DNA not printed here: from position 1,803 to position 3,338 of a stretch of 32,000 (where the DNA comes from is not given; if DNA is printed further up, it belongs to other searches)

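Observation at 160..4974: Two paralogous kinase-cytidylyltransferase fusions differ at the likely head-group pocket, suggesting two activated substrates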

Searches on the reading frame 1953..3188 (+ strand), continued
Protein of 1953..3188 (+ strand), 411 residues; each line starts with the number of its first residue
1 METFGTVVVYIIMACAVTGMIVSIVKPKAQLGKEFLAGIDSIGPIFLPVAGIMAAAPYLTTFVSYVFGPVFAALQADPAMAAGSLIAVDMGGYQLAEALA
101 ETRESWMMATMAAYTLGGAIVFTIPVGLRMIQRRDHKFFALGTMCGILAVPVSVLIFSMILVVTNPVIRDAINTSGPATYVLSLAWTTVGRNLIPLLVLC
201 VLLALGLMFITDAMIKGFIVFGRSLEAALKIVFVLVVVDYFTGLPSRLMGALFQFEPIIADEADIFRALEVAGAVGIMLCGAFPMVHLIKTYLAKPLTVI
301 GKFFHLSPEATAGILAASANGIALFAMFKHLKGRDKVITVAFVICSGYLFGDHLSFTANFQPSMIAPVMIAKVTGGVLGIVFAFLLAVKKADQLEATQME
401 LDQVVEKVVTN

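Call 75: get_annotated_region(hit=H3, flank=6000)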
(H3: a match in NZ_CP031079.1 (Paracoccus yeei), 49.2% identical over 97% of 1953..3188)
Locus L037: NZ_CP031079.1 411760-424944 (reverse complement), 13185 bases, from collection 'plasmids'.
description: Paracoccus yeei strain CCUG 32053 plasmid pYEE1, complete sequence
organism: Paracoccus yeei (NCBI taxid 147645)
taxonomy: Bacteria; Pseudomonadota; Alphaproteobacteria; Rhodobacterales; Paracoccaceae; Paracoccus; Paracoccus yeei
host: -; source: Homo sapiens,single cell,eye; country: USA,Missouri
typing (MOB-suite, as given by PLSDB): non-mobilizable; replicon rep_cluster_969
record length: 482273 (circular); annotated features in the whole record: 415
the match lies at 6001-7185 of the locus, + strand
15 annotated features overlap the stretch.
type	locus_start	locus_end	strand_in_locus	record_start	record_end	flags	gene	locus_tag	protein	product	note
CDS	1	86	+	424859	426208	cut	-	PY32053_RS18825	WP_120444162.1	chloride channel protein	GO:0006821 - chloride transport [Evidence IEA]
CDS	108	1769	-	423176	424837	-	-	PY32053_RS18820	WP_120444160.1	amidohydrolase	-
CDS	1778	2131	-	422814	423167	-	-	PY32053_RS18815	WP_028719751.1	cupin domain-containing protein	-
CDS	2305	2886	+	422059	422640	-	-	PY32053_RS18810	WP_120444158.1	GNAT family N-acetyltransferase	-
CDS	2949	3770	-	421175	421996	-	-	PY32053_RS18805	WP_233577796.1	helix-turn-helix transcriptional regulator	GO:0006355 - regulation of DNA-templated transcription [Evidence IEA]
CDS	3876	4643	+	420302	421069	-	-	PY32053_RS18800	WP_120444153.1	SDR family NAD(P)-dependent oxidoreductase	-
CDS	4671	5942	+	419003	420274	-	-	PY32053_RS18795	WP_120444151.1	D-arabinono-1,4-lactone oxidase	-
CDS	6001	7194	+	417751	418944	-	eutH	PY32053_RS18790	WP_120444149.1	ethanolamine utilization protein EutH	-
CDS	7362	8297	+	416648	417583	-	lipA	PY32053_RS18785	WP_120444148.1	lipoyl synthase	GO:0009107 - lipoate biosynthetic process [Evidence IEA]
CDS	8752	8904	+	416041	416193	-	-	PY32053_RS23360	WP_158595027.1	hypothetical protein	-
CDS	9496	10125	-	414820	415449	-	-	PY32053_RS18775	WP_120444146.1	hypothetical protein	-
CDS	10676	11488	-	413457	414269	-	-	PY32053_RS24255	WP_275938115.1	CatB-related O-acetyltransferase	GO:0046677 - response to antibiotic [Evidence IEA]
CDS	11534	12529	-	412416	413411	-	-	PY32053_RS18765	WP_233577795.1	HlyD family type I secretion periplasmic adaptor subunit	GO:0030253 - protein secretion by the type I secretion system [Evidence IEA]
CDS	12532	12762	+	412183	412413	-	-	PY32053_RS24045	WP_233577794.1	hypothetical protein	-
CDS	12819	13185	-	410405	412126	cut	-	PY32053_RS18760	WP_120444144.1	type I secretion system permease/ATPase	GO:0030253 - protein secretion by the type I secretion system [Evidence IEA]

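Call 76: search_dna_similar(query=window:1953-3188:+, collection=plasmids, mode=protein, max_rows=12, rows=spread)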
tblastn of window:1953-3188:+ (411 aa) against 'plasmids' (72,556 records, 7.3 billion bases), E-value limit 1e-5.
Records with a match: 35; places in all: 38; records where one place covers at least 80% of the query: 35.
Best place of each record, by identity: <60% 35.
By first word of the organism name: Sphingobium 8; Paracoccus 5; Escherichia 4; Klebsiella 4; Clostridioides 3; Pseudomonas 2; Listeria 2; Cetobacterium 2; Nitratireductor 1; Brevibacillus 1; and 3 more.
By predicted mobility (MOB-suite, as given by PLSDB): non-mobilizable 33; conjugative 2.
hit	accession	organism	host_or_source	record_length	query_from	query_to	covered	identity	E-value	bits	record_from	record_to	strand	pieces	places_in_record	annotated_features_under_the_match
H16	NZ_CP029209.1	Nitratireductor sp. OM-1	-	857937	1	400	97%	51.0%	1e-115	378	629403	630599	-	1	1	eutH: ethanolamine utilization protein EutH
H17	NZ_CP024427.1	Paracoccus yeei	Homo sapiens,single cell,skin swab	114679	1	386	94%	50.5%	8e-105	347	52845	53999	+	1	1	eutH: ethanolamine utilization protein EutH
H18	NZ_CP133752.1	Pseudomonas aeruginosa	Homo sapiens,sputum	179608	1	403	98%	42.9%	4e-96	322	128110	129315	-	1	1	eutH: ethanolamine utilization protein EutH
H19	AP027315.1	Sphingobium sp. TomMM15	-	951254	1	391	95%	40.7%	1e-93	315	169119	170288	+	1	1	ethanolamine utilization protein EutH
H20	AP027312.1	Sphingobium sp. TomMM7A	-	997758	1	391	95%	40.4%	3e-93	314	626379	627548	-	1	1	ethanolamine utilization protein EutH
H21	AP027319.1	Sphingobium sp. TomTYG42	-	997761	1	391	95%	40.4%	3e-93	314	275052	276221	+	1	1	ethanolamine utilization protein EutH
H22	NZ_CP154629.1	Acetoanaerobium noterae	cell culture,Sludge of a digestion ...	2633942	1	398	97%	32.8%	3e-50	189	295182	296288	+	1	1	none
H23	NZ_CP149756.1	Clostridioides difficile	Homo sapiens,single cell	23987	3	393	95%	32.4%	2e-49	187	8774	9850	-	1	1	eutH: ethanolamine utilization protein EutH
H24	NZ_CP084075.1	Fusobacterium vincentii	-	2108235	7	376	90%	34.0%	1e-44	173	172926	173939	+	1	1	none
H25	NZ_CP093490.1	Klebsiella pneumoniae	Homo sapiens,Isolated from blood of a ...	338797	32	392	88%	33.8%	2e-42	167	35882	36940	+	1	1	eutH: ethanolamine utilization protein EutH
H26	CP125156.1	Klebsiella pneumoniae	-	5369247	32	392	88%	33.8%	2e-42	166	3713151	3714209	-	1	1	eutH: ethanolamine utilization protein EutH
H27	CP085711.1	Bacillus sp. F19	single cell,soil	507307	7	390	93%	28.8%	8e-39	155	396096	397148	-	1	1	eutH: ethanolamine utilization protein EutH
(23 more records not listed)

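Call 77: get_annotated_region(hit=H23, flank=5000)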
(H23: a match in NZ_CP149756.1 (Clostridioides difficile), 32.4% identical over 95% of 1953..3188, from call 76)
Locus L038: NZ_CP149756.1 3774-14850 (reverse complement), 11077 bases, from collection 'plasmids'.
description: Clostridioides difficile strain Z1322HCD0031 plasmid pZ1322HCD0031-4, complete sequence
organism: Clostridioides difficile (NCBI taxid 1496)
taxonomy: Bacteria; Bacillota; Clostridia; Peptostreptococcales; Peptostreptococcaceae; Clostridioides; Clostridioides difficile
host: -; source: Homo sapiens,single cell; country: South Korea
typing (MOB-suite, as given by PLSDB): non-mobilizable
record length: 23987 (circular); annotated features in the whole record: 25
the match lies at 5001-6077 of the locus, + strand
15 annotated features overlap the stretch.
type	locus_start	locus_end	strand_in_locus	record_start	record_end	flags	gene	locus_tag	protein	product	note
CDS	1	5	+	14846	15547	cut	-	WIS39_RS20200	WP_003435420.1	BMC domain-containing protein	-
CDS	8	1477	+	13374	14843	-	-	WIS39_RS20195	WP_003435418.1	acetaldehyde dehydrogenase (acetylating)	-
CDS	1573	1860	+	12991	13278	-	eutM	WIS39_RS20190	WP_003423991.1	ethanolamine utilization microcompartment protein EutM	-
CDS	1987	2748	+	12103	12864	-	-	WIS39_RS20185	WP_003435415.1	ATP--cob(I)alamin adenosyltransferase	-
CDS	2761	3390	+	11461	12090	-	eutD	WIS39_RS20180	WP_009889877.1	ethanolamine utilization phosphate acetyltransferase EutD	-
CDS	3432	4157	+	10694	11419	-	-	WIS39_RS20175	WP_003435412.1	TIGR02536 family ethanolamine utilization protein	-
CDS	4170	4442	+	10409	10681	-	-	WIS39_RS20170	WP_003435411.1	EutN/CcmL family microcompartment protein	-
CDS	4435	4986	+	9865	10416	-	-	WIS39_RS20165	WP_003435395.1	BMC domain-containing protein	-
CDS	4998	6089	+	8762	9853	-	eutH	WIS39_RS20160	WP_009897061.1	ethanolamine utilization protein EutH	-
CDS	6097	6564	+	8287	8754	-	-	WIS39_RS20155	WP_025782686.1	cupin domain-containing protein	-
CDS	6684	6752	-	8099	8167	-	-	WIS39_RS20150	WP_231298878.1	hypothetical protein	-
CDS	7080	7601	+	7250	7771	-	-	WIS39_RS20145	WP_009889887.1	MarR family transcriptional regulator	GO:0006355 - regulation of DNA-templated transcription [Evidence IEA]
CDS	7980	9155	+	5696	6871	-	-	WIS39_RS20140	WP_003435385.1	amidohydrolase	-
CDS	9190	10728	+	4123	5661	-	-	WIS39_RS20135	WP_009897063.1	AbgT family transporter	GO:1902604 - p-aminobenzoyl-glutamate transmembrane transport [Evidence IEA]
CDS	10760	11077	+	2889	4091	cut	-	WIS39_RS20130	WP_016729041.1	MalY/PatB family protein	GO:0009086 - methionine biosynthetic process [Evidence IEA]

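Call 78: get_annotated_region(hit=H18, flank=5000)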
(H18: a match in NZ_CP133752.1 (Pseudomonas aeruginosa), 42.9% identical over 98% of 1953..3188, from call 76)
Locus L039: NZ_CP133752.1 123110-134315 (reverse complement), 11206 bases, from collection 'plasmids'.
description: Pseudomonas aeruginosa strain ZYPA1927 plasmid pZYPA1927, complete sequence
organism: Pseudomonas aeruginosa (NCBI taxid 287)
taxonomy: Bacteria; Pseudomonadota; Gammaproteobacteria; Pseudomonadales; Pseudomonadaceae; Pseudomonas; Pseudomonas aeruginosa
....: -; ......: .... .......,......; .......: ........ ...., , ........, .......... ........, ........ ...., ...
typing (MOB-suite, as given by PLSDB): non-mobilizable
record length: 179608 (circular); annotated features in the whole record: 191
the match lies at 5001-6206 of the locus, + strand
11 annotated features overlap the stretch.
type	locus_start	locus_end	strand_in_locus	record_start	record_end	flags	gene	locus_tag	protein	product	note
CDS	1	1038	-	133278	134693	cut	-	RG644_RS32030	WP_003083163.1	glycerol kinase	GO:0006071 - glycerol metabolic process [Evidence IEA]; GO:0016310 - phosphorylation [Evidence IEA]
CDS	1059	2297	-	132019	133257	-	-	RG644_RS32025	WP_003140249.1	FAD/NAD(P)-binding oxidoreductase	-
CDS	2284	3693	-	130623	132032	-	-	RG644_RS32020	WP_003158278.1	NAD(P)/FAD-dependent oxidoreductase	-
CDS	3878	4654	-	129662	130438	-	-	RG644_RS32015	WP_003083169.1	DeoR/GlpR family DNA-binding transcription regulator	-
CDS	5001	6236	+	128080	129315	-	eutH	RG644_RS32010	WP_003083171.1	ethanolamine utilization protein EutH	-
CDS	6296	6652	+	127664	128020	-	-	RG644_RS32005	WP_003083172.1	DUF1937 family protein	-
CDS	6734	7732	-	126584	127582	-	-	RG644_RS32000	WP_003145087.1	sulfate ABC transporter substrate-binding protein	-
CDS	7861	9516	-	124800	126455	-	muiA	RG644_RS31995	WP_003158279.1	mucoidy inhibitor MuiA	-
CDS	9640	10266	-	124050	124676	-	-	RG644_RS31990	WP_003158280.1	hypothetical protein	-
CDS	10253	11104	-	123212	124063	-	-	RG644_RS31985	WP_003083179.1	ion transporter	GO:0006811 - monoatomic ion transport [Evidence IEA]; GO:0055085 - transmembrane transport [Evidence IEA]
CDS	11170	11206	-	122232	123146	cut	-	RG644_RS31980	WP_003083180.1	urea transporter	GO:0071918 - urea transmembrane transport [Evidence IEA]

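Call 86: search_solved_structures(query=L029:4120-5016:+, max_evalue=0.00001, show_alignments=1)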
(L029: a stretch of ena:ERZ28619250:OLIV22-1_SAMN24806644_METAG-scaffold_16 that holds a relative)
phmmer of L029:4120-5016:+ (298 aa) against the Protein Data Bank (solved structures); distinct sequences matched with E-value up to 0.00001: 8.
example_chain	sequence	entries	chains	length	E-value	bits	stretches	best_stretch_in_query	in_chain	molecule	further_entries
1jyk_A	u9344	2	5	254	5.9e-28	101.2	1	55-295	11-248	CTP:phosphocholine Cytidylyltransferase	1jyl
6pd1_A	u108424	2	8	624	7.2e-12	48.4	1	71-184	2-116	Nucleotidyl transferase/aminotransferase, class V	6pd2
4y7t_A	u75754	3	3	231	4.7e-09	39.2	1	73-132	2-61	Nucleotidyl transferase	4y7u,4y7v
7whr_B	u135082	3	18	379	5.7e-08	35.6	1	72-131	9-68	Nucleotidyl transferase family protein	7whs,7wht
7x8j_A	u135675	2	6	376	1.9e-06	30.6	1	73-129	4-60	Mannose-1-phosphate guanylyltransferase 1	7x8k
8yre_D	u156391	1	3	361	2.2e-06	30.5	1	73-129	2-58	Mannose-1-phosphate guanylyltransferase 1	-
7d72_K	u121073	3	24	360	2.2e-06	30.4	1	73-134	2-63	Mannose-1-phosphate guanyltransferase beta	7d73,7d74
8hhd_A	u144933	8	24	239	3.4e-06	29.8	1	73-132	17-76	Nucleotidyl transferase | N-acetylmuramate alpha-1-phosphate uridylyltransferase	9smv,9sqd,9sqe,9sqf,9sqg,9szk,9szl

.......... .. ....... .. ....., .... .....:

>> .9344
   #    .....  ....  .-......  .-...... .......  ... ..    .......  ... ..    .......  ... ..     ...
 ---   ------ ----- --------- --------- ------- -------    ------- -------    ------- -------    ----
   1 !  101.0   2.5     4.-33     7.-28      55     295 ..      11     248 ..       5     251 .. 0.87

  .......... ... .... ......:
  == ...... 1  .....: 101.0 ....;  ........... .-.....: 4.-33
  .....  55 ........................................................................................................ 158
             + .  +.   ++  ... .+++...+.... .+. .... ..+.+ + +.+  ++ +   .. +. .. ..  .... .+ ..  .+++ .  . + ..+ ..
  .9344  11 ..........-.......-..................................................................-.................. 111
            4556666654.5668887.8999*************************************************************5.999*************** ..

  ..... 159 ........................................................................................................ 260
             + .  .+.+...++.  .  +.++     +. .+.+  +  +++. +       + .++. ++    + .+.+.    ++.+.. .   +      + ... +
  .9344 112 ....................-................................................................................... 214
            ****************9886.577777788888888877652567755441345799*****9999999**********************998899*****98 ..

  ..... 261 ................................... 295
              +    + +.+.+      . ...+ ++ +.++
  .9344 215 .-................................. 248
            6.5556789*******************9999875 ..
